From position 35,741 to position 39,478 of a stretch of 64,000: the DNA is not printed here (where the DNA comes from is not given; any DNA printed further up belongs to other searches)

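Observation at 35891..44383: Two tandem giant 17-residue-repeat proteins, the second being a >1600-aa VirB10 homologue (CagY/DotG-like architecture with a different repeat)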

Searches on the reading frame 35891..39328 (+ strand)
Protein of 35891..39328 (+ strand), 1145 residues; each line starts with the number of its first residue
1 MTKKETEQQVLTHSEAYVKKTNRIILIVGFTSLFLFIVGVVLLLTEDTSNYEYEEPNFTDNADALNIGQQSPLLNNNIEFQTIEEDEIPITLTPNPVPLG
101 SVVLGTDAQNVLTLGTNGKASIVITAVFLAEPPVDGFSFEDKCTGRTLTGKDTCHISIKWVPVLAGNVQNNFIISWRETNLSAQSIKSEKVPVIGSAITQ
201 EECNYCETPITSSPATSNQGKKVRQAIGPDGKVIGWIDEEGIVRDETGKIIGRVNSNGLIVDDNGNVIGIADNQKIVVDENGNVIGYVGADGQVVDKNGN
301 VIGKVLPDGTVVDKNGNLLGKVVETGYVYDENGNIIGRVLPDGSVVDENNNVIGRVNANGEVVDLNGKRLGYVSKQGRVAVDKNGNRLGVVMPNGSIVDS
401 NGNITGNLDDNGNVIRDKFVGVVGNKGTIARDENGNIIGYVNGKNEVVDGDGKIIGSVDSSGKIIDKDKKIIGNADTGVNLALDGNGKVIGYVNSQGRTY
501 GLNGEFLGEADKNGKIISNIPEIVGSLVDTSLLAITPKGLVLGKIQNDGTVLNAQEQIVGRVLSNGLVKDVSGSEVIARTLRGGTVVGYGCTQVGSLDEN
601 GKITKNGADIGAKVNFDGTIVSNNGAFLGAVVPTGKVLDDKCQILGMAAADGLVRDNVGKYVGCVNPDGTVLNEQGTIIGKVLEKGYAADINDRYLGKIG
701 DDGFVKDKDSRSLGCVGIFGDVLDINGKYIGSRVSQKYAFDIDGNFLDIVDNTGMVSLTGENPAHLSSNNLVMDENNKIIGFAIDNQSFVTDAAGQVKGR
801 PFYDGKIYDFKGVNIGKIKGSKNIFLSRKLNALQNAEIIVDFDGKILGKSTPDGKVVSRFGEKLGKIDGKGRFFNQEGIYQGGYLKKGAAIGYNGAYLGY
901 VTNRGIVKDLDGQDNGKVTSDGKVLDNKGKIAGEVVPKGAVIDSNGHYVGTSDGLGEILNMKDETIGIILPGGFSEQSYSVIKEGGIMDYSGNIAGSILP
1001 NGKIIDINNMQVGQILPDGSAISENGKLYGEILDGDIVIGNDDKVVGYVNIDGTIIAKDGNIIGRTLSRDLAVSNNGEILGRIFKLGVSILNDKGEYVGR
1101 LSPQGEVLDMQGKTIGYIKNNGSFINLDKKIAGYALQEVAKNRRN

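Call 5: search_protein_families(library=pfam, proteins=[window:35891-39328:+], max_evalue=0.01)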
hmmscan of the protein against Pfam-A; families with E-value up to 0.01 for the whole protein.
window:35891-39328:+ (1145 aa): 5 families
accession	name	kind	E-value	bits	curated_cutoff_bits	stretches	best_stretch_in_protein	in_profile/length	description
PF21785.3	Bflower_2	-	2.5e-61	204.9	38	9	234-322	12-96/112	5-fold beta-flower protein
PF12396.14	DUF3659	-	1.5e-22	79.7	24.8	1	253-305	7-55/61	Protein of unknown function (DUF3659)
PF21784.3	Bflower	-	4.1e-18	66.3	25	1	262-320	5-61/116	4-fold beta flower protein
PF05593.20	RHS_repeat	-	0.00049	20.9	22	0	296-344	2-37/38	RHS Repeat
PF15780.11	ASH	-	0.00077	20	27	1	96-170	13-84/98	Abnormal spindle-like microcephaly-assoc'd, ASPM-SPD-2-Hydin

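Call 19: search_solved_structures(query=window:35891-39325:+, max_evalue=1)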
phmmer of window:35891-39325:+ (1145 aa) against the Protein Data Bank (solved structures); distinct sequences matched with E-value up to 1: 3.
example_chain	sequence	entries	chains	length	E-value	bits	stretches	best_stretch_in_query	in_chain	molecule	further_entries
2iwb_A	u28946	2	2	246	0.0073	17.1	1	442-522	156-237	METHICILLIN RESISTANCE MECR1 PROTEIN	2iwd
2iwc_A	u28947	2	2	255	0.0078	17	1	442-522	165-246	METHICILLIN RESISTANCE MECR1 PROTEIN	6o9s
5jw6_A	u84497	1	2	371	0.35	11.5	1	369-480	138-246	Aspartate-semialdehyde dehydrogenase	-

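Call 24: find_homologous_proteins(query=window:35891-39325:+, max_evalue=0.00001)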
Query window:35891-39325:+ (1145 aa): 1018 proteins with E <= 0.00001 among 8000 candidates; the best 120 are listed.
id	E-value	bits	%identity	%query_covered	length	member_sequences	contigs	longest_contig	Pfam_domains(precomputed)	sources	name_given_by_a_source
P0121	0.0e+0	1357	40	81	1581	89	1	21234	PF21784.4,PF05593.20,PF12396.15,PF21785.4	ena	-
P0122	0.0e+0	1147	46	99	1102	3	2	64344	PF15780.12,PF21784.4,PF05593.20,PF12396.15,PF21785.4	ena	-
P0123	0.0e+0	1131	45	99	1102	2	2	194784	PF21784.4,PF05593.20,PF12396.15,PF21785.4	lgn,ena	-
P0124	0.0e+0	1130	45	100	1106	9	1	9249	PF21784.4,PF05593.20,PF12396.15,PF21785.4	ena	-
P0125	0.0e+0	1117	44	99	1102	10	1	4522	PF21784.4,PF05593.20,PF12396.15,PF21785.4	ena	-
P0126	0.0e+0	1103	44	99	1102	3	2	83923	PF21784.4,PF05593.20,PF12396.15,PF21785.4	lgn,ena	-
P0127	0.0e+0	1100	43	99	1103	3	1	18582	PF21784.4,PF05593.20,PF12396.15,PF21785.4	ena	-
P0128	0.0e+0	1097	37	81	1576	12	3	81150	PF21784.4,PF05593.20,PF12396.15,PF21785.4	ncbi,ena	-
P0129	0.0e+0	1093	39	82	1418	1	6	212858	PF21784.4,PF05593.20,PF12396.15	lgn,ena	-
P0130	0.0e+0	1081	39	81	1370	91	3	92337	PF21784.4,PF05593.20,PF12396.15,PF21785.4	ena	-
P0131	0.0e+0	1073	39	99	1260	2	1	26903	PF21784.4,PF05593.20,PF12396.15,PF21785.4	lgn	-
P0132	0.0e+0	1071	37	99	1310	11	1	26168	PF21784.4,PF05593.20,PF12396.15,PF21785.4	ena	-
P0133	0.0e+0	1071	41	81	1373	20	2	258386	PF21784.4,PF05593.20,PF12396.15,PF21785.4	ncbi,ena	-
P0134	0.0e+0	1065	40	99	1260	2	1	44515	PF21784.4,PF05593.20,PF12396.15,PF21785.4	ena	-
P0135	0.0e+0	1058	40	99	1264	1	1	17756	PF21784.4,PF05593.20,PF12396.15,PF21785.4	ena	-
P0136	0.0e+0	1052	36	99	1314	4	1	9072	PF21784.4,PF05593.20,PF12396.15,PF21785.4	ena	-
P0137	0.0e+0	1051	40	81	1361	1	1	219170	PF21784.4,PF05593.20,PF12396.15,PF21785.4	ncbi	-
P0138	0.0e+0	1049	39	99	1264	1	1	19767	PF21784.4,PF05593.20,PF12396.15,PF21785.4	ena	-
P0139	0.0e+0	1036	39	99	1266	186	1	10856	PF21784.4,PF05593.20,PF12396.15,PF21785.4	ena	-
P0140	0.0e+0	1034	36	82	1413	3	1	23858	PF21784.4,PF05593.20,PF12396.15,PF21785.4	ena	-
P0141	0.0e+0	1034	38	99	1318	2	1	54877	PF21784.4,PF12396.15,PF21785.4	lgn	-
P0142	0.0e+0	1033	39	99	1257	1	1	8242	PF21784.4,PF05593.20,PF12396.15,PF21785.4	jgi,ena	-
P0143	0.0e+0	1027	47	92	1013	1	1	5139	PF21784.4,PF05593.20,PF12396.15,PF21785.4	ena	-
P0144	0.0e+0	1015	40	99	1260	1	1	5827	PF21784.4,PF05593.20,PF12396.15,PF21785.4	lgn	-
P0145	1.8e-297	1008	40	99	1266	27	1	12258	PF21784.4,PF05593.20,PF12396.15,PF21785.4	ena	-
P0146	1.5e-296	1005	38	80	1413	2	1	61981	PF21784.4,PF12396.15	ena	-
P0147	1.9e-296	1004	36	82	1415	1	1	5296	PF21784.4,PF05593.20,PF12396.15,PF21785.4,PF15535.13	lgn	-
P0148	1.3e-294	998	39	99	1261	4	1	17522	PF21784.4,PF05593.20,PF12396.15,PF21785.4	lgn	-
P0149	4.1e-287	973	43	99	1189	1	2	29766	PF21784.4,PF05593.20,PF12396.15,PF21785.4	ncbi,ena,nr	ncbi:MAG: DUF3659 domain-containing protein [Alphaproteobacteria bacterium]|nr:DUF3659 domain-contai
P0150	1.5e-286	972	43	99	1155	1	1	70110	PF21784.4,PF05593.20,PF12396.15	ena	-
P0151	5.4e-284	963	38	99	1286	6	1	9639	PF21784.4,PF05593.20,PF12396.15,PF21785.4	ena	-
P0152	1.1e-280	952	41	99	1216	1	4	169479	PF21784.4,PF05593.20,PF12396.15,PF21785.4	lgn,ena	-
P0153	6.1e-279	946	41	99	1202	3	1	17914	PF21784.4,PF05593.20,PF12396.15,PF21785.4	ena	-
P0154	1.3e-263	896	49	82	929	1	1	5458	PF21784.4,PF05593.20,PF12396.15,PF21785.4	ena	-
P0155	1.6e-219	750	34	94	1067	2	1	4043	PF21784.4,PF12396.15,PF21785.4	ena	-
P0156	8.7e-196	671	56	48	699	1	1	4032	PF20606.4,PF21784.4,PF05593.20,PF12396.15,PF21785.4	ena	-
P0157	2.4e-190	653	57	47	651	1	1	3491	PF21784.4,PF05593.20,PF12396.15,PF21785.4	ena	-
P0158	1.7e-179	617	49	57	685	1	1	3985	PF21784.4,PF05593.20,PF12396.15,PF21785.4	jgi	-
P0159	2.7e-179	616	27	78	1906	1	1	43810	PF21784.4,PF05593.20,PF12396.15,PF21785.4,PF03743.20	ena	-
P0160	7.7e-157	542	39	70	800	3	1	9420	PF21784.4,PF12396.15,PF21785.4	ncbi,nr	ncbi:MAG: DUF3659 domain-containing protein, partial [Alphaproteobacteria bacterium]|nr:DUF3659 doma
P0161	2.0e-149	517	47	46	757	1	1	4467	PF06074.19,PF12396.15,PF21785.4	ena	-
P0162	7.8e-146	506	38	67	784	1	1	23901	PF21784.4,PF05593.20,PF12396.15,PF21785.4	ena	-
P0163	2.0e-144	501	27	79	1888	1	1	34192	PF21784.4,PF12396.15,PF21785.4,PF03743.20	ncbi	-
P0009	4.9e-137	476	26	81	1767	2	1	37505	PF21784.4,PF05593.20,PF12396.15,PF21785.4,PF03743.20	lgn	-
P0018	9.6e-137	475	26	79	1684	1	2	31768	PF21784.4,PF05593.20,PF12396.15,PF21785.4,PF03743.20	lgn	-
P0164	1.9e-132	461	28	77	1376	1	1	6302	PF21784.4,PF05593.20,PF12396.15,PF21785.4,PF03743.20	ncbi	-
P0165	9.3e-130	452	27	98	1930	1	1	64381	PF21784.4,PF12396.15,PF21785.4,PF03743.20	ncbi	-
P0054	7.5e-119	416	25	79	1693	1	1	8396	PF21784.4,PF12396.15,PF21785.4,PF03743.20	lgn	-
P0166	1.6e-117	412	27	74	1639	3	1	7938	PF21784.4,PF05593.20,PF12396.15,PF21785.4,PF03743.20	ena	-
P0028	2.6e-115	404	25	79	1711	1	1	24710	PF21784.4,PF12396.15,PF21785.4,PF03743.20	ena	-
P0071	7.2e-114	400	27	79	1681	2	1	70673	PF21784.4,PF05593.20,PF12396.15,PF21785.4,PF03743.20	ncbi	-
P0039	1.3e-113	399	26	78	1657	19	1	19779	PF21784.4,PF05593.20,PF12396.15,PF21785.4,PF03743.20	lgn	-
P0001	2.1e-113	398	25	80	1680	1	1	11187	PF21784.4,PF12396.15,PF21785.4,PF03743.20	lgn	-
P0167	2.1e-113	398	27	80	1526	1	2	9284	PF21784.4,PF12396.15,PF21785.4,PF03743.20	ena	-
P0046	2.6e-111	391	26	79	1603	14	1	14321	PF21784.4,PF12396.15,PF21785.4,PF03743.20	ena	-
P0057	7.9e-111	390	26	79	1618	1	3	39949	PF21784.4,PF12396.15,PF21785.4,PF03743.20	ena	-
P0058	1.3e-110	389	26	79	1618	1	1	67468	PF21784.4,PF12396.15,PF21785.4,PF03743.20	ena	-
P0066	3.0e-110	388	25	79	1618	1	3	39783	PF21784.4,PF12396.15,PF21785.4,PF03743.20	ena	-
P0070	4.3e-110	387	25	79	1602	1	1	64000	PF21784.4,PF12396.15,PF21785.4,PF03743.20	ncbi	-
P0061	5.0e-110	387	25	79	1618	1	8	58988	PF21784.4,PF12396.15,PF21785.4,PF03743.20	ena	-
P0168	3.4e-109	384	28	74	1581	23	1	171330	PF21784.4,PF12396.15,PF21785.4,PF03743.20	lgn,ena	-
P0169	1.2e-107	379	29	86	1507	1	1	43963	PF21784.4,PF12396.15,PF21785.4,PF03743.20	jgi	jgi:type IV secretory pathway VirB10-like protein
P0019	4.3e-106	374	28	78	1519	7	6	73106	PF21784.4,PF12396.15,PF21785.4,PF03743.20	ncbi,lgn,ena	-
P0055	3.6e-104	368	25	80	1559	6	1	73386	PF21784.4,PF12396.15,PF21785.4,PF03743.20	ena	-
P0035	2.6e-103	365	25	83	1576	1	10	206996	PF21784.4,PF12396.15,PF21785.4,PF03743.20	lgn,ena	-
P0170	5.0e-103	364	27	97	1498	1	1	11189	PF21784.4,PF12396.15,PF21785.4,PF03743.20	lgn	-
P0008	5.4e-103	364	27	80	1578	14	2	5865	PF21784.4,PF12396.15,PF21785.4,PF03743.20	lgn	-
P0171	1.6e-102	362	25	80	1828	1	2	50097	PF21784.4,PF12396.15,PF21785.4,PF03743.20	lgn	-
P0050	3.4e-102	361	25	80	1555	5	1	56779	PF21784.4,PF12396.15,PF21785.4,PF03743.20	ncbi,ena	-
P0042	5.3e-102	360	25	80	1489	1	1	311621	PF21784.4,PF12396.15,PF21785.4,PF03743.20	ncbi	-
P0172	5.7e-100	354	26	79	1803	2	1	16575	PF21784.4,PF12396.15,PF21785.4,PF03743.20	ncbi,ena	-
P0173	6.4e-100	353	25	79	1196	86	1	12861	PF21784.4,PF12396.15,PF21785.4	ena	-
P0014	9.0e-100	353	25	80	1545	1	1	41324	PF21784.4,PF12396.15,PF21785.4,PF03743.20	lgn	-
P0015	1.2e-99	353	27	80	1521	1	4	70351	PF21784.4,PF12396.15,PF21785.4,PF03743.20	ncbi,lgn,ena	-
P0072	1.3e-99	352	26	80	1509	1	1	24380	PF21784.4,PF12396.15,PF21785.4,PF03743.20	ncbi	-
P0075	2.3e-99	352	26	76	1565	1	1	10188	PF21784.4,PF12396.15,PF21785.4,PF03743.20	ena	-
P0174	2.3e-99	352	26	80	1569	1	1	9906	PF21784.4,PF12396.15,PF21785.4,PF03743.20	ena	-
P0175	2.5e-99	352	25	79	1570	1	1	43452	PF21784.4,PF12396.15,PF21785.4,PF03743.20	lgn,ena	-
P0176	2.6e-99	351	25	79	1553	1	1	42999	PF21784.4,PF12396.15,PF21785.4,PF03743.20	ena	-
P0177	3.5e-99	351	25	79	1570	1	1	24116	PF21784.4,PF12396.15,PF21785.4,PF03743.20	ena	-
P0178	3.6e-99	351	25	79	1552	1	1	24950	PF21784.4,PF12396.15,PF21785.4,PF03743.20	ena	-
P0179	3.8e-99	351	24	80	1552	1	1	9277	PF21784.4,PF12396.15,PF21785.4,PF03743.20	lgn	-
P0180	3.9e-99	351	24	80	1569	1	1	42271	PF21784.4,PF12396.15,PF21785.4,PF03743.20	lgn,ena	-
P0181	4.1e-99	351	25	79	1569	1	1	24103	PF21784.4,PF12396.15,PF21785.4,PF03743.20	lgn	-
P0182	4.2e-99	351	25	79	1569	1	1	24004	PF21784.4,PF12396.15,PF21785.4,PF03743.20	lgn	-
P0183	4.7e-99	351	25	79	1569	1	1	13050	PF21784.4,PF12396.15,PF21785.4,PF03743.20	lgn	-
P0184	4.8e-99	351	25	79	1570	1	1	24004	PF21784.4,PF12396.15,PF21785.4,PF03743.20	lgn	-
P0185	4.8e-99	351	25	79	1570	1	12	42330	PF21784.4,PF12396.15,PF21785.4,PF03743.20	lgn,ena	-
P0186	5.0e-99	351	24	80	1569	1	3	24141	PF21784.4,PF12396.15,PF21785.4,PF03743.20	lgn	-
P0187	5.1e-99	351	25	79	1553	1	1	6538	PF21784.4,PF12396.15,PF21785.4,PF03743.20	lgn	-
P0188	5.2e-99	350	25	79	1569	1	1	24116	PF21784.4,PF12396.15,PF21785.4,PF03743.20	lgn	-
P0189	5.7e-99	350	25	79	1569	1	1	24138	PF21784.4,PF12396.15,PF21785.4,PF03743.20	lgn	-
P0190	5.9e-99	350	25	79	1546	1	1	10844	PF21784.4,PF12396.15,PF21785.4,PF03743.20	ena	-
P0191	6.1e-99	350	25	80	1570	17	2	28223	PF21784.4,PF12396.15,PF21785.4,PF03743.20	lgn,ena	-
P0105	6.2e-99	350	25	79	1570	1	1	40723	PF21784.4,PF12396.15,PF21785.4,PF03743.20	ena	-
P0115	6.2e-99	350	25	79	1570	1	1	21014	PF21784.4,PF12396.15,PF21785.4,PF03743.20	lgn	-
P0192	6.3e-99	350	24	80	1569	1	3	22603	PF21784.4,PF12396.15,PF21785.4,PF03743.20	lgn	-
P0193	6.3e-99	350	24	80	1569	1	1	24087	PF21784.4,PF12396.15,PF21785.4,PF03743.20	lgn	-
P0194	6.4e-99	350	25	79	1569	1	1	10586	PF21784.4,PF12396.15,PF21785.4,PF03743.20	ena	-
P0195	6.4e-99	350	25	79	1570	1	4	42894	PF21784.4,PF12396.15,PF21785.4,PF03743.20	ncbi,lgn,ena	-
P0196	6.5e-99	350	26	76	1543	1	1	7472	PF21784.4,PF12396.15,PF21785.4,PF03743.20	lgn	-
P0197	6.6e-99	350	25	79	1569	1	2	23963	PF21784.4,PF12396.15,PF21785.4,PF03743.20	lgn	-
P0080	6.6e-99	350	25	79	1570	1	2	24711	PF21784.4,PF12396.15,PF21785.4,PF03743.20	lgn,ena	-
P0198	6.6e-99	350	24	80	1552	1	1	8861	PF21784.4,PF12396.15,PF21785.4,PF03743.20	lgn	-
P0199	6.7e-99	350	25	79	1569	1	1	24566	PF21784.4,PF12396.15,PF21785.4,PF03743.20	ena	-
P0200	6.8e-99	350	25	79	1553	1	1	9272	PF21784.4,PF12396.15,PF21785.4,PF03743.20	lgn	-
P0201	6.8e-99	350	24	80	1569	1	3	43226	PF21784.4,PF12396.15,PF21785.4,PF03743.20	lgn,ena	-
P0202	6.9e-99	350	25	79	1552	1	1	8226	PF21784.4,PF12396.15,PF21785.4,PF03743.20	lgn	-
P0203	6.9e-99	350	25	79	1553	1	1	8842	PF21784.4,PF12396.15,PF21785.4,PF03743.20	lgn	-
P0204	7.0e-99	350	25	79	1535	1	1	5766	PF21784.4,PF12396.15,PF21785.4,PF03743.20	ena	-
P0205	7.1e-99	350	25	79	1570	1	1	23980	PF21784.4,PF12396.15,PF21785.4,PF03743.20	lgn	-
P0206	7.5e-99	350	25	79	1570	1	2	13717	PF21784.4,PF12396.15,PF21785.4,PF03743.20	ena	-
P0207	7.5e-99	350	25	79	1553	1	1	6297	PF21784.4,PF12396.15,PF21785.4,PF03743.20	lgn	-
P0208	7.6e-99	350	26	76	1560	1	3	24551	PF21784.4,PF12396.15,PF21785.4,PF03743.20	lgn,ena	-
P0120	7.7e-99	350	25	79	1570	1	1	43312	PF21784.4,PF12396.15,PF21785.4,PF03743.20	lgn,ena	-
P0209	7.8e-99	350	25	79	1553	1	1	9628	PF21784.4,PF12396.15,PF21785.4,PF03743.20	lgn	-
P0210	7.8e-99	350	25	79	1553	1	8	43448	PF21784.4,PF12396.15,PF21785.4,PF03743.20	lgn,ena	-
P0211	7.8e-99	350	25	79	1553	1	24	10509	PF21784.4,PF12396.15,PF21785.4,PF03743.20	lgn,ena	-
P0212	7.8e-99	350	25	79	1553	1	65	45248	PF21784.4,PF12396.15,PF21785.4,PF03743.20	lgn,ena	-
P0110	7.9e-99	350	25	79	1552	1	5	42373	PF21784.4,PF12396.15,PF21785.4,PF03743.20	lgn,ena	-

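Call 43: search_protein_families(library=ncbifam, proteins=[window:35891-39325:+], max_evalue=0.001)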
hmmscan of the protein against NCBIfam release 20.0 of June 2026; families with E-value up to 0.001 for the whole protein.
window:35891-39325:+ (1145 aa): 3 families
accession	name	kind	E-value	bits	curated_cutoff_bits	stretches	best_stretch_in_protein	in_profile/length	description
TIGR01643.1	YD_repeat_2x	repeat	6.6e-06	26.4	15.8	0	316-345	5-38/42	YD repeat-containing protein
NF012200.0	choice_anch_D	domain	0.00013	22.5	45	1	90-174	17-101/108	choice-of-anchor D domain-containing protein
NF033109.1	sensor_MecR1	exception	0.00095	17.8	1200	0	442-522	495-576/585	beta-lactam sensor/signal transducer MecR1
